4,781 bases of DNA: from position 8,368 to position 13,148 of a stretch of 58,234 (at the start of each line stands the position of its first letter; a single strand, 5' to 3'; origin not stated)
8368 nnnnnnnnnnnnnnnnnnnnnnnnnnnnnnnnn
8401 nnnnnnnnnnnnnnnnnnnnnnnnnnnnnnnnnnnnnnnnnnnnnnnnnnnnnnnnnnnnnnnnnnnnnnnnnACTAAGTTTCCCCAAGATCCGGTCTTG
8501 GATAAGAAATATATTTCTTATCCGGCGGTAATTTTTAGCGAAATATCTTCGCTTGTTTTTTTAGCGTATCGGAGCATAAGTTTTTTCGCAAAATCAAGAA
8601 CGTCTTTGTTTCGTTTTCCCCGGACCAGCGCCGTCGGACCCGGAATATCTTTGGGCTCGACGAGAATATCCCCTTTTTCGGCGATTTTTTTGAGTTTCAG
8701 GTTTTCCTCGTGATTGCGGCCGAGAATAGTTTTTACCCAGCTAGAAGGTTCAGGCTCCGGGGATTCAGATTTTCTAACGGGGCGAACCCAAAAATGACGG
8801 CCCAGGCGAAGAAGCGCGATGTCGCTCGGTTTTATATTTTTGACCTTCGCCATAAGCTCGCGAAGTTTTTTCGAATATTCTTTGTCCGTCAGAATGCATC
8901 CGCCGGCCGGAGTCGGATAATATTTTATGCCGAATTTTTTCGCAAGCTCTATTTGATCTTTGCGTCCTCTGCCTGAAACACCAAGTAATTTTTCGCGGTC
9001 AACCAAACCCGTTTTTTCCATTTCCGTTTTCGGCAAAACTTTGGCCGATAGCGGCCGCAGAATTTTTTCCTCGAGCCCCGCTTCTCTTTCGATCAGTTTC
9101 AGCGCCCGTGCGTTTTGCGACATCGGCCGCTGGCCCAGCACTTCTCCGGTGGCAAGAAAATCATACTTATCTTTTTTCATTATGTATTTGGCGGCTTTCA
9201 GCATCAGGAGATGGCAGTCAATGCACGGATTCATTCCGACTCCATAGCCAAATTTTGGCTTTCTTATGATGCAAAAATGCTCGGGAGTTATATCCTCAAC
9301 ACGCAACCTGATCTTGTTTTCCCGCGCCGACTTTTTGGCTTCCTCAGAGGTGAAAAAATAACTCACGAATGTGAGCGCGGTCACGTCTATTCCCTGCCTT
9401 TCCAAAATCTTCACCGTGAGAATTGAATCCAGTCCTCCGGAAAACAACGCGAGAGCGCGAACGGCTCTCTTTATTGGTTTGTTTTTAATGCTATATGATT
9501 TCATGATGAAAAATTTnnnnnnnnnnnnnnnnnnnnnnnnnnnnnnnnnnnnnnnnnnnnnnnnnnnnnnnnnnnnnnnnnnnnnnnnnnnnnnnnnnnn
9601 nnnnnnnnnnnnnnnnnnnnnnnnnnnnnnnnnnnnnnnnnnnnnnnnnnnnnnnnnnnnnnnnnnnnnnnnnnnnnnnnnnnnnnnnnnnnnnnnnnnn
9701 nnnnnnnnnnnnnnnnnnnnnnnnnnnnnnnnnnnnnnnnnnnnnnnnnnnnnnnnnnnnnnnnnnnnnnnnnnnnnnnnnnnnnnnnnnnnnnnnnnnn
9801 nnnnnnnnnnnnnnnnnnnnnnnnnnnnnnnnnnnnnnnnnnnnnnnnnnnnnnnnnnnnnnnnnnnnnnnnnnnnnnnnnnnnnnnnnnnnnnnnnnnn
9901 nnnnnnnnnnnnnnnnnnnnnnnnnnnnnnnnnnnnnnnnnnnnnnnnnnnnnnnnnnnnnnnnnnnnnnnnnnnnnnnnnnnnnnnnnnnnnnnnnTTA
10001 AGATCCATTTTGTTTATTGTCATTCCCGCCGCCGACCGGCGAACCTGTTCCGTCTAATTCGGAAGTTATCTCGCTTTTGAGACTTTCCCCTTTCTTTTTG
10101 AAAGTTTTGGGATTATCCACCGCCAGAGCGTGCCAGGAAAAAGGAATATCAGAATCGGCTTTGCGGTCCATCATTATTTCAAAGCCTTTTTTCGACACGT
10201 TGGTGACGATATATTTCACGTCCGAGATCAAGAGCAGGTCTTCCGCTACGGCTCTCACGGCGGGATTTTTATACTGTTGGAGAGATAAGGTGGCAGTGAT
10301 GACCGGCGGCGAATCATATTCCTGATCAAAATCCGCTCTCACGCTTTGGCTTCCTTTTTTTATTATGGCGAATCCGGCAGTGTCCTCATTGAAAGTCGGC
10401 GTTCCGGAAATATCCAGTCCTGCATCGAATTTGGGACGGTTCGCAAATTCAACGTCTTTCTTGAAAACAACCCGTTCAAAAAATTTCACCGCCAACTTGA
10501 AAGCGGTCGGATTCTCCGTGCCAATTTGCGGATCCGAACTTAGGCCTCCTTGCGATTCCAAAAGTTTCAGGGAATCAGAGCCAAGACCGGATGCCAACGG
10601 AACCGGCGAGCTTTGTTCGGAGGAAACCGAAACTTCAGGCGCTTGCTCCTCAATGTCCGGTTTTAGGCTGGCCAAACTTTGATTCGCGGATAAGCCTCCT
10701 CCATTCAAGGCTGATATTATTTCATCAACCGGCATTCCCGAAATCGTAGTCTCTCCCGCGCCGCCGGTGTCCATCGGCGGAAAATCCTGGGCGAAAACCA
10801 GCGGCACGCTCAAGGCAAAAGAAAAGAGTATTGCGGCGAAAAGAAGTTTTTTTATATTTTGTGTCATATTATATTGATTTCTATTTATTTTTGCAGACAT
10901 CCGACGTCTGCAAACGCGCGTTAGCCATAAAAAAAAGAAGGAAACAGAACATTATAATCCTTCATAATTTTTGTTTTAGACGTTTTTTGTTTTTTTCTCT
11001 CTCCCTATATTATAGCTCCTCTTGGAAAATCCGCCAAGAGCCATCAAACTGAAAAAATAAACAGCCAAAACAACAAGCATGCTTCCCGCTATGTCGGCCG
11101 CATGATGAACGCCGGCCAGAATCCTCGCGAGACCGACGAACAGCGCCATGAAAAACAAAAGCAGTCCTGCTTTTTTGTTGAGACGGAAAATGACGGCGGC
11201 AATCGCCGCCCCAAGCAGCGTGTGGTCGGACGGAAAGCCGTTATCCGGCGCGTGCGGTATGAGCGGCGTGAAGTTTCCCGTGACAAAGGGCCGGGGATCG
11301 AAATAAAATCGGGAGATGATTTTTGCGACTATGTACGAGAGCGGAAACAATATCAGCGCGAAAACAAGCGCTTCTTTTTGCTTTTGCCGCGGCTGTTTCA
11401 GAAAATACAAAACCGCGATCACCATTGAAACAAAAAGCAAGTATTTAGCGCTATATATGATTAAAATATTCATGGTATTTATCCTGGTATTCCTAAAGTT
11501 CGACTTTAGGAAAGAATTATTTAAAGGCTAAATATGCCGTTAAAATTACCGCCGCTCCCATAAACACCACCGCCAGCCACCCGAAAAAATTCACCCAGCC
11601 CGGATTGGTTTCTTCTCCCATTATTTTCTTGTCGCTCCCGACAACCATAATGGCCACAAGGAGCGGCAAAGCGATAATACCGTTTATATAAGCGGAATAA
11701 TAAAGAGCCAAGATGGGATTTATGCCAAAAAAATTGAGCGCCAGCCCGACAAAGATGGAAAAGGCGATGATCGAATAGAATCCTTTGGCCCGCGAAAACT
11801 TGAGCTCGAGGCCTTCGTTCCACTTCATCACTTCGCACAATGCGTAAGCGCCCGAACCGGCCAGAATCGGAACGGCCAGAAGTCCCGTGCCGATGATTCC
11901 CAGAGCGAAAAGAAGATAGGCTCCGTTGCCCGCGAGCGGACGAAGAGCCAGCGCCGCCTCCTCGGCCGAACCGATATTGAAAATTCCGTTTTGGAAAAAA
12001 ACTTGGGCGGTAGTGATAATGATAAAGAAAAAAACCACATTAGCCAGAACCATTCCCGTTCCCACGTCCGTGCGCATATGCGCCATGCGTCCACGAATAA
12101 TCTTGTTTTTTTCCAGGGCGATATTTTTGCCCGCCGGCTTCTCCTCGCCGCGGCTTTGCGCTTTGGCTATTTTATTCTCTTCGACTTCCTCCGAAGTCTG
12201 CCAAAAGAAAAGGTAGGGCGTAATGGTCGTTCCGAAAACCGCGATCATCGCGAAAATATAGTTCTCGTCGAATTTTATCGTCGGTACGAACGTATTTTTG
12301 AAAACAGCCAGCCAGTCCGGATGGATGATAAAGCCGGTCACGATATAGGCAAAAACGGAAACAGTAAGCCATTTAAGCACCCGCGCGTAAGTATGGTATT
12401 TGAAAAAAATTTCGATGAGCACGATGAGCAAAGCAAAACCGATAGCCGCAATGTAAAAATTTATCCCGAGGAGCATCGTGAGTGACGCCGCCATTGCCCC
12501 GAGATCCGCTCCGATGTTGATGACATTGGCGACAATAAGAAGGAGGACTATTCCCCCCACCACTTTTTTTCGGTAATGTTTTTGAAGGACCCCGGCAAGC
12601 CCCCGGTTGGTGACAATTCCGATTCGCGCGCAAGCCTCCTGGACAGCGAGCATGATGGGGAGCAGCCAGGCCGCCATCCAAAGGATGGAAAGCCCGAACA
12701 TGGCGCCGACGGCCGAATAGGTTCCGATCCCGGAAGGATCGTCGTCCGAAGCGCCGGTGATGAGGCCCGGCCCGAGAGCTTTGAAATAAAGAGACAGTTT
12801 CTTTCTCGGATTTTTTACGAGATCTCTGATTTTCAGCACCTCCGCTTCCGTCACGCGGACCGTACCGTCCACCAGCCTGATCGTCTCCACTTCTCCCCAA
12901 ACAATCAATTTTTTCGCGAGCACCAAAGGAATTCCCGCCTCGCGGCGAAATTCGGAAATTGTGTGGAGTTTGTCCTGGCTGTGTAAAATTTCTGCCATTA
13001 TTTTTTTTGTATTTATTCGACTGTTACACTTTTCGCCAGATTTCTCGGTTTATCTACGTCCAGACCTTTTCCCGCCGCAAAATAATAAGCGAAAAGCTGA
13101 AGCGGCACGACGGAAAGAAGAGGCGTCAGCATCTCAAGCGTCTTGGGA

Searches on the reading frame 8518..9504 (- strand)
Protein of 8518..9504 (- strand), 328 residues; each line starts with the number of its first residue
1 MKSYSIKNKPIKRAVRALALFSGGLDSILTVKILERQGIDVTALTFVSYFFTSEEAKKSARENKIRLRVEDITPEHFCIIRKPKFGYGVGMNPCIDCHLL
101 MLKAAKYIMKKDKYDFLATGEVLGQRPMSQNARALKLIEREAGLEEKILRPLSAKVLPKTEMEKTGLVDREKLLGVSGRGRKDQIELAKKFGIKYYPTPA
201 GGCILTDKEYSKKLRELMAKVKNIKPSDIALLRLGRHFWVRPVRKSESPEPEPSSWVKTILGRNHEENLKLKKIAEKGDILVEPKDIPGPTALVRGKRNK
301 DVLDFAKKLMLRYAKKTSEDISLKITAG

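Call 78: search_protein_families(library=pfam, proteins=[window:8518-9504:-], max_evalue=0.00001)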
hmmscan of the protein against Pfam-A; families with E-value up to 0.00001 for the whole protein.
window:8518-9504:- (328 aa): 2 families
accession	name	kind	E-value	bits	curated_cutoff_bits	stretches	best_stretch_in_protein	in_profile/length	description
PF18297.6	NFACT-R_2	-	4e-12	46.6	26.9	1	254-325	7-79/104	NFACT protein RNA binding domain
PF02568.20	ThiI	-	3.4e-11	43.5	20.5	1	16-153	5-145/197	Thiamine biosynthesis protein (ThiI)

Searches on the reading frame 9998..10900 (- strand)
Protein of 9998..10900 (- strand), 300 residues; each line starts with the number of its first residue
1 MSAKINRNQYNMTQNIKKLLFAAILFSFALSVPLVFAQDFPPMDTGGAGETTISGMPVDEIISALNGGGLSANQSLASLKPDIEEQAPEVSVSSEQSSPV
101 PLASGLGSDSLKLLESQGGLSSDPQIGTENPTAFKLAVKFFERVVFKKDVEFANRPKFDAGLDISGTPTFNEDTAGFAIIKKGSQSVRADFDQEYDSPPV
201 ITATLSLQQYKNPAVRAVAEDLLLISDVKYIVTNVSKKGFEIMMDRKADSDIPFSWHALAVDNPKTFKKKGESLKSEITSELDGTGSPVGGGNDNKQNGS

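Call 49: search_protein_families(library=pfam, proteins=[window:9998-10900:-], max_evalue=0.001)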
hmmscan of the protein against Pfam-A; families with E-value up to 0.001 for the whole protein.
window:9998-10900:- (300 aa): 1 family
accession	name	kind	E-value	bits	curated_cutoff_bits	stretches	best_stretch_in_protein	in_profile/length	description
PF09458.16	H_lectin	-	0.00031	21.2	24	0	188-252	3-57/67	H-type lectin domain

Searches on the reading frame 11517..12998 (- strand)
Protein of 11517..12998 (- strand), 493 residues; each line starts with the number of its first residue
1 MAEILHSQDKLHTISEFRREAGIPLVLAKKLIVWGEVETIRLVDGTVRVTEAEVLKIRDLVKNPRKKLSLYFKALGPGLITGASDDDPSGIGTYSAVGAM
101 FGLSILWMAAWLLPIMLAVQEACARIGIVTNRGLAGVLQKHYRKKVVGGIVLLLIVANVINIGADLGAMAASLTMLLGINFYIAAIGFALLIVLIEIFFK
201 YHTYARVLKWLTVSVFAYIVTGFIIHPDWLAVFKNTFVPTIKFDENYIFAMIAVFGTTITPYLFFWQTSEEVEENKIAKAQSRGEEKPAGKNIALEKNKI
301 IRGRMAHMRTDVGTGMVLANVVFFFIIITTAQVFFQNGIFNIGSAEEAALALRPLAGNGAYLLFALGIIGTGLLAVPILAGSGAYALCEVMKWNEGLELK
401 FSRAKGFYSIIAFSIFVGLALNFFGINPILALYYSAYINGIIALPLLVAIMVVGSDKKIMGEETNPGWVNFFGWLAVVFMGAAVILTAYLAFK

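Call 78: search_protein_families(library=pfam, proteins=[window:11517-12998:-], max_evalue=0.00001)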
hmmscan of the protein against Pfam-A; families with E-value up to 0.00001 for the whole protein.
window:11517-12998:- (493 aa): 1 family
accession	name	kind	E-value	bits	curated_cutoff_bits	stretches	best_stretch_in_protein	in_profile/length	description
PF01566.24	Nramp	-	4.6e-77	259.9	29.8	1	92-465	2-355/357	Natural resistance-associated macrophage protein-like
